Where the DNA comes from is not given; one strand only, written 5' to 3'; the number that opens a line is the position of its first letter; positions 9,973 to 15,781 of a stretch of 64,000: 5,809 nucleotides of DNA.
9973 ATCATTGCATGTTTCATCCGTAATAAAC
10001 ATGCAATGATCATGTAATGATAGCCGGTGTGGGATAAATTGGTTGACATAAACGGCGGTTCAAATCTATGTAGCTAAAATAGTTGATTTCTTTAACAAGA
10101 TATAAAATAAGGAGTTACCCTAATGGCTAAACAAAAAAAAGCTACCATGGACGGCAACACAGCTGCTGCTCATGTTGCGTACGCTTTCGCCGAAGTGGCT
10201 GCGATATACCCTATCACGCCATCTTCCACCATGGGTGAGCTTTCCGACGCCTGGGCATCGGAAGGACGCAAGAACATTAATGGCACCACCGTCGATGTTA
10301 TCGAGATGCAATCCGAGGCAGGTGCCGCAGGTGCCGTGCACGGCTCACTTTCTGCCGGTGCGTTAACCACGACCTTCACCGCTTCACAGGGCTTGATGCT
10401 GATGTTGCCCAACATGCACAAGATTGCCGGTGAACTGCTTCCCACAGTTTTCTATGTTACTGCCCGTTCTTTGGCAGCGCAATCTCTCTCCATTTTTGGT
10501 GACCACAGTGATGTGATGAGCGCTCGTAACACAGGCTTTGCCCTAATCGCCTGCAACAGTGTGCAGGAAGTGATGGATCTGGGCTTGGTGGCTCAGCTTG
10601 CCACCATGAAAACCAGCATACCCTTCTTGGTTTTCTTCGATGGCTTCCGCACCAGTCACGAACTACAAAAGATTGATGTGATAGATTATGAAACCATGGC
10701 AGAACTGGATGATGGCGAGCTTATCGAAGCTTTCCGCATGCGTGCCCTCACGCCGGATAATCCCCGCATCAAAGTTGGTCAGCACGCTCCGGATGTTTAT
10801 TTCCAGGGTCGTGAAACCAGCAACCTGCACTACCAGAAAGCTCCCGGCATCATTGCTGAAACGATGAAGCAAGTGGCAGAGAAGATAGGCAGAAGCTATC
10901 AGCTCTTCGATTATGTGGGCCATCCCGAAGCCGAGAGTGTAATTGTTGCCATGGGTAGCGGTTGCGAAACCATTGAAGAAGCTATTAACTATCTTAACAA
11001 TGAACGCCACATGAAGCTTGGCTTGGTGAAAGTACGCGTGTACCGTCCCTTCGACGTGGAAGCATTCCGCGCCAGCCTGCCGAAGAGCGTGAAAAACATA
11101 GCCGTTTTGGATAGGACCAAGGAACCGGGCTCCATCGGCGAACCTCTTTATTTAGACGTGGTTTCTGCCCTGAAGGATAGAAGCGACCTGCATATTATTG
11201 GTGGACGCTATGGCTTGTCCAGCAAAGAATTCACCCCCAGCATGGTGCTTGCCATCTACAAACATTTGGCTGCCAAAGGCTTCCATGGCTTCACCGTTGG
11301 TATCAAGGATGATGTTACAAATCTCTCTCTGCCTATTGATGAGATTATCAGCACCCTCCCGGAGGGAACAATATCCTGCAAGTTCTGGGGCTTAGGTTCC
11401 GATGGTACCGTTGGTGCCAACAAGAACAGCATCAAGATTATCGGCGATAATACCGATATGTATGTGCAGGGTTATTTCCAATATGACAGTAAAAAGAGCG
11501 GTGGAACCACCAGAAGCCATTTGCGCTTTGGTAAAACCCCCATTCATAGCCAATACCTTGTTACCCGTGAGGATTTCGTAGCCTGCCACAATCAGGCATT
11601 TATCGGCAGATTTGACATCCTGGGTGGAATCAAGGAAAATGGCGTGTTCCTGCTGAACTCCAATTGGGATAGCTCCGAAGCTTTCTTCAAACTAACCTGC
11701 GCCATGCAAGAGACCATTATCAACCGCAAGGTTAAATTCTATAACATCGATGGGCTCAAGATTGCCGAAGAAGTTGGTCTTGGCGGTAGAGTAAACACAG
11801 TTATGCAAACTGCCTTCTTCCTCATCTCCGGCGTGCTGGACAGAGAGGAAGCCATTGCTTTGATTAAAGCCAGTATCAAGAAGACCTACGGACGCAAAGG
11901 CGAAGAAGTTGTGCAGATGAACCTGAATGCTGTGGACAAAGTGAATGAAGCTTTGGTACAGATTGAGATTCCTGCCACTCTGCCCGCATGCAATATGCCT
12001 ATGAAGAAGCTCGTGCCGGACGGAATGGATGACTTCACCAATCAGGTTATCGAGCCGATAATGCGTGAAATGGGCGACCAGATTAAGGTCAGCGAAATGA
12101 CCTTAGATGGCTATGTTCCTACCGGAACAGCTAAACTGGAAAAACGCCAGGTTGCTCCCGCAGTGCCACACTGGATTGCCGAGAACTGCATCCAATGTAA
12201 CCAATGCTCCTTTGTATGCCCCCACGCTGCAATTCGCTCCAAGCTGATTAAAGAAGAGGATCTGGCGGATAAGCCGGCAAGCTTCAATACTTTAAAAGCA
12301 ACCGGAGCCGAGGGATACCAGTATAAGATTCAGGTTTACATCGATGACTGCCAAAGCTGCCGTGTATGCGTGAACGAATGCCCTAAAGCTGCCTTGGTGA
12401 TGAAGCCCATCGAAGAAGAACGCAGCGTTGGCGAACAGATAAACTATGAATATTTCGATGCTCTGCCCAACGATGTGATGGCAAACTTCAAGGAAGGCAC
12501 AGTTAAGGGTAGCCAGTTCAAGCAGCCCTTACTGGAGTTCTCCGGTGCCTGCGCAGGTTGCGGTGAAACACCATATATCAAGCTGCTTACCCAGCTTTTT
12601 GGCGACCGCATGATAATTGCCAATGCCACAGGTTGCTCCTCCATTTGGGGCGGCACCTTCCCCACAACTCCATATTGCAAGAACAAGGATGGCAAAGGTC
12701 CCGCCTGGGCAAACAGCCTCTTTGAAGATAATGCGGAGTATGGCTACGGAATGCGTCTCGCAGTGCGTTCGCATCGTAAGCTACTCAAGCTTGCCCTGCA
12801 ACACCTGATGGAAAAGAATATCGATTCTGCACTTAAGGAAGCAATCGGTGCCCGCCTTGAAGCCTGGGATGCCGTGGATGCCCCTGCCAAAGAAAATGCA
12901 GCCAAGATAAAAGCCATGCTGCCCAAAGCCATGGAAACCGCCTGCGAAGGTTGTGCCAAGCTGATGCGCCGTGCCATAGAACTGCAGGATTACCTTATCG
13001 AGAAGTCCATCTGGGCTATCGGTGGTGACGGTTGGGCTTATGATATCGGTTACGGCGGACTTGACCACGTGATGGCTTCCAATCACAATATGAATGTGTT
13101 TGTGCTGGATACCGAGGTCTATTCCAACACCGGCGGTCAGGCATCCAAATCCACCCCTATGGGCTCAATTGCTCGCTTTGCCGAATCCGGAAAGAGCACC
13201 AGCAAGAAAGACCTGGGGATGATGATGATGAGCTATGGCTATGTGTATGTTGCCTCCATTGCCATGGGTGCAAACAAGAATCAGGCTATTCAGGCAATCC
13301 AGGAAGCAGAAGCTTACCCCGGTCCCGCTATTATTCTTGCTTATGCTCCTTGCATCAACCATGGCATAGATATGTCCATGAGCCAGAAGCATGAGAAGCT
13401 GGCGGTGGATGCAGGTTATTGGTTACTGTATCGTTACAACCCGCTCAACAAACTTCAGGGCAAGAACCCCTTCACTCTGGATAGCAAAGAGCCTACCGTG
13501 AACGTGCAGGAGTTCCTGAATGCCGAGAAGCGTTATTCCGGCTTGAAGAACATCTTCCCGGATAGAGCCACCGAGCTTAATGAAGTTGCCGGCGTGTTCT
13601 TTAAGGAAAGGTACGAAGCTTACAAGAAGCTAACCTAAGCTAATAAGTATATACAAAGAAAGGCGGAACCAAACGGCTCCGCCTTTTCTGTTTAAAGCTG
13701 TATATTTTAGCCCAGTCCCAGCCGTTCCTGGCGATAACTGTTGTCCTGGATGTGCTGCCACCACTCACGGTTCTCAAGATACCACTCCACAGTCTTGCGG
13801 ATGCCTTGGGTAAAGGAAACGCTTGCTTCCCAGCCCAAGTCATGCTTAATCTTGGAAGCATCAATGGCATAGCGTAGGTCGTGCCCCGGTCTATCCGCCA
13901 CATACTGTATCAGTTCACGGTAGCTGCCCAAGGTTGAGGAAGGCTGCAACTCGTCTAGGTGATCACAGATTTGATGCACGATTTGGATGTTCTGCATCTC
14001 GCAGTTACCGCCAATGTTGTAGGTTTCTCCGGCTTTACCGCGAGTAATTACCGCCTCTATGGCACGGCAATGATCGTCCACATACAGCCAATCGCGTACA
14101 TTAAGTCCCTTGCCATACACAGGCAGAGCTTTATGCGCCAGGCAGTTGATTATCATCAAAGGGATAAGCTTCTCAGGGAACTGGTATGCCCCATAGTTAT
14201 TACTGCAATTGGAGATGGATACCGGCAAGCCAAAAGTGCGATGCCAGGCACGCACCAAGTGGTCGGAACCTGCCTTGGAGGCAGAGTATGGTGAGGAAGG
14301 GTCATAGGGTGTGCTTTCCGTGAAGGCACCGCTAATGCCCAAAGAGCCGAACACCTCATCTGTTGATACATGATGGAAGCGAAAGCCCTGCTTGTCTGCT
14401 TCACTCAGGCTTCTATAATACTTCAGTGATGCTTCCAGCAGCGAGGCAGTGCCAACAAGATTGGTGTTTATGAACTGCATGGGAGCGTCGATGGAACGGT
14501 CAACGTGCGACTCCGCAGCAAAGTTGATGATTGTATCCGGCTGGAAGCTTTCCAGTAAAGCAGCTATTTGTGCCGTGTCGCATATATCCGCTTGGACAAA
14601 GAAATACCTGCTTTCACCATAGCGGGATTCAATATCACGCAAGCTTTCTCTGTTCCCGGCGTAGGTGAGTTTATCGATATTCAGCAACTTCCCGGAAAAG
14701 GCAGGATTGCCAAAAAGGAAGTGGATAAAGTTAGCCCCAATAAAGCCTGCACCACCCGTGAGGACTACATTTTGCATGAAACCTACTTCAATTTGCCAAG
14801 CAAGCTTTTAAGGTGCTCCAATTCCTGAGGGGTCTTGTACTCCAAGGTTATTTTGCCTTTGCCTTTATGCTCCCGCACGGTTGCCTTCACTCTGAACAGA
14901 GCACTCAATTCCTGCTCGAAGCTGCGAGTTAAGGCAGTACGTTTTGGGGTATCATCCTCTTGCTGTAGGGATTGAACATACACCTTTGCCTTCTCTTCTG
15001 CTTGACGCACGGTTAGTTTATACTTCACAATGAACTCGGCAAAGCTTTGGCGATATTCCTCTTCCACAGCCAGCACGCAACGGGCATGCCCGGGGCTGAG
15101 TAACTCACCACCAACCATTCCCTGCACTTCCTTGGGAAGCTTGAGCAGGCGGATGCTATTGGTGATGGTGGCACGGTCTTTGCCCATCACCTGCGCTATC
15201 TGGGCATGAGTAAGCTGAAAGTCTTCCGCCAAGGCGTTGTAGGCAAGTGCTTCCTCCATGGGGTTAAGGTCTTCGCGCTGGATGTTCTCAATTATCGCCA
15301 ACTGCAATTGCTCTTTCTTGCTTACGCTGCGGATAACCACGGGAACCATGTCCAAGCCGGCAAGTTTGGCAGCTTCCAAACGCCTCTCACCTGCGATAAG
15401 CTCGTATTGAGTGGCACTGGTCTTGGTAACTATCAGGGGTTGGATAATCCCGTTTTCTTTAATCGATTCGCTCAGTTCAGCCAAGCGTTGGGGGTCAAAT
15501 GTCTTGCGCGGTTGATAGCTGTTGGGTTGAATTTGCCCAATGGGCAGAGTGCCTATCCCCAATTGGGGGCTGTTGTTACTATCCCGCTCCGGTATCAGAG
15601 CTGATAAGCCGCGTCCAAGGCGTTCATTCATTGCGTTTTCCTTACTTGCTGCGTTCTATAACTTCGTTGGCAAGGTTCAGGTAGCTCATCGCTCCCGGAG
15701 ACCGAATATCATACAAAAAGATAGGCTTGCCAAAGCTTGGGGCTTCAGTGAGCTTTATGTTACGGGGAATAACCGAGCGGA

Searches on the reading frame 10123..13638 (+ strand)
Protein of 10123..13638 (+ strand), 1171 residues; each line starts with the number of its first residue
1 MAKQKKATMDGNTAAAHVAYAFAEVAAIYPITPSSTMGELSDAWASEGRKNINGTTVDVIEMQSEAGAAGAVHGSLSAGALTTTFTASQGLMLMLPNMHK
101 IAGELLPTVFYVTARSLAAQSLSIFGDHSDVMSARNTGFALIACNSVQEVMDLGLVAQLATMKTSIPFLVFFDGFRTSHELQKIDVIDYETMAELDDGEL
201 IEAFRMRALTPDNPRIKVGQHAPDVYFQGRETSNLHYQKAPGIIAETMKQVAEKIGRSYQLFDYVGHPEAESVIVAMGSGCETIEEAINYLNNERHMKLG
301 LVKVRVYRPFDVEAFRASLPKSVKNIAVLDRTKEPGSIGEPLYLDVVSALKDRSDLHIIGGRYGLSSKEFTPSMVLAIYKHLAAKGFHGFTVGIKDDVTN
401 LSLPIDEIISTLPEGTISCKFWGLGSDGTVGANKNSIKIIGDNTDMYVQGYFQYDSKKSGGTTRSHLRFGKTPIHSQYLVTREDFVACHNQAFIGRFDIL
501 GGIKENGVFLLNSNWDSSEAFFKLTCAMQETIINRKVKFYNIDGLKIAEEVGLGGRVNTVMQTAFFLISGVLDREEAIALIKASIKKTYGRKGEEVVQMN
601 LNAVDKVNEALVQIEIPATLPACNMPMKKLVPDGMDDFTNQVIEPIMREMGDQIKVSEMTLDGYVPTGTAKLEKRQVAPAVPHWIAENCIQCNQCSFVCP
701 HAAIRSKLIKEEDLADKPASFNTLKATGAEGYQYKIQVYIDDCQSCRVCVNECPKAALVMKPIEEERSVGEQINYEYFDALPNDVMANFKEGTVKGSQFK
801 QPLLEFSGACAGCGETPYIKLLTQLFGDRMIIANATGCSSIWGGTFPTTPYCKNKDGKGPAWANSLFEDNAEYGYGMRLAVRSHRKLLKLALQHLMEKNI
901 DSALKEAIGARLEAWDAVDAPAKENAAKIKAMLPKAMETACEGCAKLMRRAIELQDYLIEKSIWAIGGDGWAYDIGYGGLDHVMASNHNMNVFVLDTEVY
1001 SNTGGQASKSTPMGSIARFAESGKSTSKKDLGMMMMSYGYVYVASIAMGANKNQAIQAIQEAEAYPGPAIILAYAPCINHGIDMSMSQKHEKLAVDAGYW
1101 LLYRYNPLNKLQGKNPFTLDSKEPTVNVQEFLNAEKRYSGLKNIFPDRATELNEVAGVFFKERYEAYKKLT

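Call 62: search_protein_families(library=pfam, proteins=[window:10123-13638:+], max_evalue=0.0001)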
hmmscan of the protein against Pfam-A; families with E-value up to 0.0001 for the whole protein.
window:10123-13638:+ (1171 aa): 13 families
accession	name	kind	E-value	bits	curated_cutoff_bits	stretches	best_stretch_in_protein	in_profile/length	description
PF01855.24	POR_N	-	2.7e-71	240.4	27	1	18-249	2-231/231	Pyruvate flavodoxin/ferredoxin oxidoreductase, thiamine diP-bdg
PF01558.24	POR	-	2.3e-32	113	27.4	1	425-606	1-170/173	Pyruvate ferredoxin/flavodoxin oxidoreductase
PF17147.9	PFOR_II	-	3.5e-14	53.4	27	1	270-361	1-91/102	Pyruvate:ferredoxin oxidoreductase core domain II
PF10371.14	EKR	-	3.5e-13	49.6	27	1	628-678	5-55/55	Domain of unknown function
PF02775.26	TPP_enzyme_C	-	1.6e-10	41.4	21.9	1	960-1071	46-149/151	Thiamine pyrophosphate enzyme, C-terminal TPP binding domain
PF13484.11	Fer4_16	-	1.1e-07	33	30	0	688-713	1-25/66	4Fe-4S double cluster binding domain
PF12838.12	Fer4_7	-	9e-07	29.7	27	1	688-757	1-52/52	4Fe-4S dicluster domain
PF13183.11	Fer4_8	-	3.1e-06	28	27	1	686-755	2-66/68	4Fe-4S dicluster domain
PF13534.11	Fer4_17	-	8.4e-06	26.7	22.2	0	685-701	42-58/61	4Fe-4S dicluster domain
PF14697.11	Fer4_21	-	1.5e-05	25.5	35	0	687-704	6-26/59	4Fe-4S dicluster domain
PF13187.11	Fer4_9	-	2.2e-05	24.8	27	1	688-757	1-51/52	4Fe-4S dicluster domain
PF00037.32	Fer4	-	4.7e-05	23.5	21.1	1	683-705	2-24/24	4Fe-4S binding domain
PF12837.12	Fer4_6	-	6.2e-05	23.2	25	1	681-704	1-24/24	4Fe-4S binding domain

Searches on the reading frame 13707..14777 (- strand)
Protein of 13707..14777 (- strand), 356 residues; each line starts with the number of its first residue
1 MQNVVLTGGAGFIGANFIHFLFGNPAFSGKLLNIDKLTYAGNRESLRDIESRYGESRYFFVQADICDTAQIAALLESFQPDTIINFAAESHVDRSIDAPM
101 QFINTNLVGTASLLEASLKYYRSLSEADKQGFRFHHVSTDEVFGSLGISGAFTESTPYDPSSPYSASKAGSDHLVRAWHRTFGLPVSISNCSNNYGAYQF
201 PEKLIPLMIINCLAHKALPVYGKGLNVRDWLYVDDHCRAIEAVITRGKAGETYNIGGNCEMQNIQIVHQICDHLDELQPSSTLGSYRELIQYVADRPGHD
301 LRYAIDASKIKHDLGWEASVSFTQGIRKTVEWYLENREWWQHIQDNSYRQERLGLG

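Call 8: search_protein_families(library=pfam, proteins=[window:13707-14777:-], max_evalue=0.001)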
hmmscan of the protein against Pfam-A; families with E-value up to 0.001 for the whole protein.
window:13707-14777:- (356 aa): 6 families
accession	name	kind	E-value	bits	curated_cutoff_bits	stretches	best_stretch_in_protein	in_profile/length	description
PF16363.11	GDP_Man_Dehyd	-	1.2e-88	298.2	27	1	6-329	2-332/332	GDP-mannose 4,6 dehydratase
PF01370.27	Epimerase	-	5.2e-60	203.3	20.9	1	4-256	1-240/240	NAD dependent epimerase/dehydratase family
PF04321.23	RmlD_sub_bind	-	9.3e-11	41.8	27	1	37-179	33-140/287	RmlD substrate binding domain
PF02719.21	Polysacc_synt_2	-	2.8e-09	37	20.2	1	4-119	1-117/293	Polysaccharide biosynthesis protein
PF07993.18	NAD_binding_4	-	6.3e-08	32.5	20.1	1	81-196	90-209/258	Male sterility protein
PF01073.25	3Beta_HSD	-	1.1e-07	31.6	22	1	5-235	1-220/280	3-beta hydroxysteroid dehydrogenase/isomerase family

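Call 64: search_protein_families(library=ncbifam, proteins=[window:13707-14777:-], max_evalue=1e-10)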
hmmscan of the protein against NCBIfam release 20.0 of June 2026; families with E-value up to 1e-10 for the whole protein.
window:13707-14777:- (356 aa): 9 families
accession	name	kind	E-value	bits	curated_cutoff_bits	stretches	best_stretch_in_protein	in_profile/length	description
NF007490.0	PRK10084.1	subfamily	8.4e-146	485.6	649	1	4-350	3-351/361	dTDP-glucose 4,6-dehydratase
NF007582.0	PRK10217.1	equivalog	1.2e-145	485.1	698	1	1-355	1-353/355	dTDP-glucose 4,6-dehydratase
TIGR01181.1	dTDP_gluc_dehyt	equivalog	2.4e-143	477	365.1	1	4-343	2-321/321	dTDP-glucose 4,6-dehydratase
TIGR04180.1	EDH_00030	hypoth_equivalog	6.5e-30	104.2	475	1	4-275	1-257/297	NAD-dependent 4,6-dehydratase LegB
TIGR01179.1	galE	equivalog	1.1e-26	93.4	262.3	1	4-336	2-328/332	UDP-glucose 4-epimerase GalE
TIGR02622.1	CDP_4_6_dhtase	equivalog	4.3e-21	75.4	278.45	1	3-336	6-333/352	CDP-glucose 4,6-dehydratase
TIGR01472.1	gmd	equivalog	1.5e-18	67.2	415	1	55-333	53-338/342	GDP-mannose 4,6-dehydratase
NF007956.0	PRK10675.1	subfamily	1.2e-14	54.3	394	1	3-335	2-331/338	UDP-glucose 4-epimerase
NF047922.1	GDPFucSynFcl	equivalog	1.3e-11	44.5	500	0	215-338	194-306/308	GDP-L-fucose synthase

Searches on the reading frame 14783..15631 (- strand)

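Call 8: search_protein_families(library=pfam, proteins=[window:14783-15631:-], max_evalue=0.001)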
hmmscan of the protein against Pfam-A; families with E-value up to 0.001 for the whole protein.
window:14783-15631:- (282 aa): 3 families
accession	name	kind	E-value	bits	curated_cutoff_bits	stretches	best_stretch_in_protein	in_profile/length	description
PF02195.25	ParB_N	-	3.1e-33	114.1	26.3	1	28-118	5-95/95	ParB N-terminal domain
PF17762.8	HTH_ParB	-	1.5e-31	109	22.6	1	120-216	1-98/102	ParB HTH domain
PF23552.2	ParB_C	-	3.6e-05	23.6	23.8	1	235-276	5-47/50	ParB dimerisation domain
